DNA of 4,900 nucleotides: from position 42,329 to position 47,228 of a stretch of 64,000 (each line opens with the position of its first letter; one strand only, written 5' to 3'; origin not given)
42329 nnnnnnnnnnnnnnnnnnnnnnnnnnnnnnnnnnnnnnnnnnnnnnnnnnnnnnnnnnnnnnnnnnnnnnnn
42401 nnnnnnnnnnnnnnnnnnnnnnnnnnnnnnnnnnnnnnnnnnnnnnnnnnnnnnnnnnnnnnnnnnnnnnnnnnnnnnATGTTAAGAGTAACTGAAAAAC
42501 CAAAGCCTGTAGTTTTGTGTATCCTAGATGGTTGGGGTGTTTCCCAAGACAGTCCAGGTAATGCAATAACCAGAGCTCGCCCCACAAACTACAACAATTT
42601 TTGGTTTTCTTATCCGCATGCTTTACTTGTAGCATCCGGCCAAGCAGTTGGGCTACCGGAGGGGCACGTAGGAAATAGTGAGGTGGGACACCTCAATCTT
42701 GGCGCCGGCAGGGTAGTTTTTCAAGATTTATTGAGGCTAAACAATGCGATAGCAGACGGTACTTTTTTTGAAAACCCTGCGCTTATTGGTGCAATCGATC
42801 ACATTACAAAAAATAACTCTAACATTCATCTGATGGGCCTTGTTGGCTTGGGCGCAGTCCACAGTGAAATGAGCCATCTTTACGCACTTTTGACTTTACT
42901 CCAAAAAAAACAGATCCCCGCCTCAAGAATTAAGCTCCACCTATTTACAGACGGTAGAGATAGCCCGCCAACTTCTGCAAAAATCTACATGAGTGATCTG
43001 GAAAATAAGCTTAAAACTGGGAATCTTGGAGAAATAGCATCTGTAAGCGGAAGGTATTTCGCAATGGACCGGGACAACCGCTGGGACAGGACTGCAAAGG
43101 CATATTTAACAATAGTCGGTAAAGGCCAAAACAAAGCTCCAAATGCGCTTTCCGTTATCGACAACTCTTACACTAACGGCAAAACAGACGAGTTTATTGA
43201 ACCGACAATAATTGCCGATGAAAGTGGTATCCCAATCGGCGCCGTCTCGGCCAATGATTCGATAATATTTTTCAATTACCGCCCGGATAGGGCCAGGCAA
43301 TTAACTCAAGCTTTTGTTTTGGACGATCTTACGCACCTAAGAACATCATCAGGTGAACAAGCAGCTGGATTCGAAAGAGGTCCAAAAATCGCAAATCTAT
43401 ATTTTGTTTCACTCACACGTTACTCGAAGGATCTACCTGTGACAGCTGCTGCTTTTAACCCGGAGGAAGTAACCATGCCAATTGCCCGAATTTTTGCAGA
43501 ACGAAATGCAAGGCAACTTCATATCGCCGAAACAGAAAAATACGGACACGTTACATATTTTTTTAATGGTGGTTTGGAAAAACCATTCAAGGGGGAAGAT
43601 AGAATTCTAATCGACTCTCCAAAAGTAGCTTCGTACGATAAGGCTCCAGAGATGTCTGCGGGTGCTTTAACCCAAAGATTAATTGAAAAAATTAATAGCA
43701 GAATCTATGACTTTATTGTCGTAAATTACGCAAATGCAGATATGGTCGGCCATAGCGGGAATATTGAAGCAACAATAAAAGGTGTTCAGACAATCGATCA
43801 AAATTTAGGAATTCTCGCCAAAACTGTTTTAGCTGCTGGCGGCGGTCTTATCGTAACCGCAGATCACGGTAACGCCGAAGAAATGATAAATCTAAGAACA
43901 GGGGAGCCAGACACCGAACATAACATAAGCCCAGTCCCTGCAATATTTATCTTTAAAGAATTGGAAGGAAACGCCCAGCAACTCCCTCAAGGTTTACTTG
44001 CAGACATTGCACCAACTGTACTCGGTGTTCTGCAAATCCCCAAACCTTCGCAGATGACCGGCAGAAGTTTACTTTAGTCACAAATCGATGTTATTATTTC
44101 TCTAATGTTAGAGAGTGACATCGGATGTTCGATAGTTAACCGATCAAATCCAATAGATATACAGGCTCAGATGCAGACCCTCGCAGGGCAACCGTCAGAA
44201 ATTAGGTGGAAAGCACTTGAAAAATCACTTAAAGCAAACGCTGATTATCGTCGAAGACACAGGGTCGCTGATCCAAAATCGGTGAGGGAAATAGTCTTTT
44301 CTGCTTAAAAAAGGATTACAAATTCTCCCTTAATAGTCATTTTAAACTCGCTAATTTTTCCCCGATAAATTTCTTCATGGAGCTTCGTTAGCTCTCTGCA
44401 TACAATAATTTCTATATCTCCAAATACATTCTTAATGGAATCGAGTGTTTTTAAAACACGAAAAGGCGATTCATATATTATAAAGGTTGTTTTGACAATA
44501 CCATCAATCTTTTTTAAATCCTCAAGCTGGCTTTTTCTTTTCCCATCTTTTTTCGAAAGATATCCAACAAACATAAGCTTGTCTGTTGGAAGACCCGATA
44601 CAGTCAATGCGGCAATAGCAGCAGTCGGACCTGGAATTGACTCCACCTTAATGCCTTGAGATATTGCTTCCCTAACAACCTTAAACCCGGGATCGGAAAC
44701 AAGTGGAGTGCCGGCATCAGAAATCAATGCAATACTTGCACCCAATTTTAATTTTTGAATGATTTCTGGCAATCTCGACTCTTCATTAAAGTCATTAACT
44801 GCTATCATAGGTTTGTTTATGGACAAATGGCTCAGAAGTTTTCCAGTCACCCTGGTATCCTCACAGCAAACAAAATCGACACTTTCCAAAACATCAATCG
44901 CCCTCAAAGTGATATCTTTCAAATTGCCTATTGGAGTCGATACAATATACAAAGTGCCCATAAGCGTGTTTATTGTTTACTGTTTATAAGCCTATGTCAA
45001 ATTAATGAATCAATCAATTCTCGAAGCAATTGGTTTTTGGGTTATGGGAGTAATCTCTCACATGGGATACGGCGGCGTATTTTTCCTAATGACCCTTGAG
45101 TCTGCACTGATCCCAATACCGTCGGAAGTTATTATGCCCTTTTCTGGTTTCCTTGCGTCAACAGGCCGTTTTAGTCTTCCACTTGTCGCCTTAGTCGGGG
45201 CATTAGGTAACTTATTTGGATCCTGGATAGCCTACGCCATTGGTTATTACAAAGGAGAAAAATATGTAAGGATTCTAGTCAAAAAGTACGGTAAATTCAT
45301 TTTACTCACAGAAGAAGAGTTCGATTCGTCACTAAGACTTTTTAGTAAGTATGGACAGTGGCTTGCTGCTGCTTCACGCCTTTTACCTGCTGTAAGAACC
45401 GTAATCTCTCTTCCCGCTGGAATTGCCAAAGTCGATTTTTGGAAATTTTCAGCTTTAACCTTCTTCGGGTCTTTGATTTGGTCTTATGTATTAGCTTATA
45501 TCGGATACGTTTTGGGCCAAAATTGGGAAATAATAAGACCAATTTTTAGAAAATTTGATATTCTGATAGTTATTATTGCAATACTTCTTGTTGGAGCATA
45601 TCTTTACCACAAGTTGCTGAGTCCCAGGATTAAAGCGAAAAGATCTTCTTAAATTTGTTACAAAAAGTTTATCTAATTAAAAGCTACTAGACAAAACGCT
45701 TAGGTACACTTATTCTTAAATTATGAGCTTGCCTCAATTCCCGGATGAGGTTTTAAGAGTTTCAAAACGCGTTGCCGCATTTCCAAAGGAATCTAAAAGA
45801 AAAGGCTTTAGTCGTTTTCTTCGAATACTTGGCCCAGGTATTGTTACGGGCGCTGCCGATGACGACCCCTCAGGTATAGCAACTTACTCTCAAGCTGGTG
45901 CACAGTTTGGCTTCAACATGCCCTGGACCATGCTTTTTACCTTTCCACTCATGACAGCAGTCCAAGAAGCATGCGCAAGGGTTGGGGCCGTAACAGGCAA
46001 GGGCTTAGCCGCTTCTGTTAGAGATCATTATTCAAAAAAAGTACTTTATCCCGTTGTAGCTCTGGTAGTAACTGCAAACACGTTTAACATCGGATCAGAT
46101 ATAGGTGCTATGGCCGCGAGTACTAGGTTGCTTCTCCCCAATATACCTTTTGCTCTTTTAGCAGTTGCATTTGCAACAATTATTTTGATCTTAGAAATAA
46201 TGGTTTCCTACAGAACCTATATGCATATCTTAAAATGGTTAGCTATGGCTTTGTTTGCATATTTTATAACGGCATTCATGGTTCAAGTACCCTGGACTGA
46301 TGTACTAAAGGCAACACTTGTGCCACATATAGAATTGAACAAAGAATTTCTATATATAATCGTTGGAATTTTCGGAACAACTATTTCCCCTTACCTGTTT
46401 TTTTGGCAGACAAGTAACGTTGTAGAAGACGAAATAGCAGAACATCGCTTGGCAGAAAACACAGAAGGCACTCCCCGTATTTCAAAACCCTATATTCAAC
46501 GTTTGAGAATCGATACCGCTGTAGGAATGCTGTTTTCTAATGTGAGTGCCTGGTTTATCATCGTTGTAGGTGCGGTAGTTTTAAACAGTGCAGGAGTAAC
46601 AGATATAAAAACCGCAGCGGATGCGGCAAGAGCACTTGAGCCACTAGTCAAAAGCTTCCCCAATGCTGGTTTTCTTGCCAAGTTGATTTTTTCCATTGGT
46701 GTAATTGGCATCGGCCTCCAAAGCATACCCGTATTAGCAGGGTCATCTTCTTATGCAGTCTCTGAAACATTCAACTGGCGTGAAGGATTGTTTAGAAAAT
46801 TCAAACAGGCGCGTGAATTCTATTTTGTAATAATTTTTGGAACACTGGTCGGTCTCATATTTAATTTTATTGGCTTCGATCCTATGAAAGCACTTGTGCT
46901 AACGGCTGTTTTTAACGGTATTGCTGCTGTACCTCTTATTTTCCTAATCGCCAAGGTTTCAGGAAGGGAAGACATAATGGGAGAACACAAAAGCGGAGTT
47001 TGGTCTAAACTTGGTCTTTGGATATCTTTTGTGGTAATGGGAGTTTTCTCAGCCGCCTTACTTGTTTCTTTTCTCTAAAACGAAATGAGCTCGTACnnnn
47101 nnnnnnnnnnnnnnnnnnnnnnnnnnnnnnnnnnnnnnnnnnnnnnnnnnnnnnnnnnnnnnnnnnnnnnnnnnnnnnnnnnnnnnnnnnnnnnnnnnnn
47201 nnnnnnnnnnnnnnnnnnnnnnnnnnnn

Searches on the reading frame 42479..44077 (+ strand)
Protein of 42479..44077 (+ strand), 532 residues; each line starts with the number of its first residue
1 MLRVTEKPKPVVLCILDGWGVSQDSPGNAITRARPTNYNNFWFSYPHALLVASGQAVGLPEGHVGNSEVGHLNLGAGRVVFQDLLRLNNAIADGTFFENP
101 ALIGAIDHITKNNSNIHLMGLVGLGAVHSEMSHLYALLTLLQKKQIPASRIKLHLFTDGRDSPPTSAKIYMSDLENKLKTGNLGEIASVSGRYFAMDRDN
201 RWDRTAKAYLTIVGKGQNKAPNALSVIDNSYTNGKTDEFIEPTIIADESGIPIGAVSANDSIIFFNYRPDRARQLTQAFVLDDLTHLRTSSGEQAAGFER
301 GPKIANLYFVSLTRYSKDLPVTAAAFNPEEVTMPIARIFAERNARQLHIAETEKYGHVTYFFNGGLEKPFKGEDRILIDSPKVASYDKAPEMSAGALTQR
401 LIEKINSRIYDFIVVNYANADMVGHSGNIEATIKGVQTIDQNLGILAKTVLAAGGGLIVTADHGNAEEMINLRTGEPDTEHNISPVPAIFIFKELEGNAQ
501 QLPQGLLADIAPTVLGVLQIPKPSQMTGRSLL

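Call 11: search_protein_families(library=pfam, proteins=[window:42479-44077:+], max_evalue=0.01)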
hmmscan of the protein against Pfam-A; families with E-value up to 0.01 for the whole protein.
window:42479-44077:+ (532 aa): 3 families
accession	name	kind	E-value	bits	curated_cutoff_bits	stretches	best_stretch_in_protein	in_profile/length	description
PF06415.18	iPGM_N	-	2.2e-72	243.5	27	1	88-316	2-216/217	BPG-independent PGAM N-terminus (iPGM_N)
PF01676.23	Metalloenzyme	-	1e-70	238.6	24.3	1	9-521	1-251/252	Metalloenzyme superfamily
PF01663.27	Phosphodiest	-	0.00067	19.8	23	1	397-468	144-224/342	Type I phosphodiesterase / nucleotide pyrophosphatase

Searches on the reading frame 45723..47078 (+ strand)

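Call 30: search_protein_families(library=pfam, proteins=[window:45723-47078:+], max_evalue=0.001)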
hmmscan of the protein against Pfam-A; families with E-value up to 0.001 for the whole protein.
window:45723-47078:+ (451 aa): 1 family
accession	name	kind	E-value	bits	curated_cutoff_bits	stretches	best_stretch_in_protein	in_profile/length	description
PF01566.24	Nramp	-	3.2e-77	260.4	29.8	1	52-424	1-355/357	Natural resistance-associated macrophage protein-like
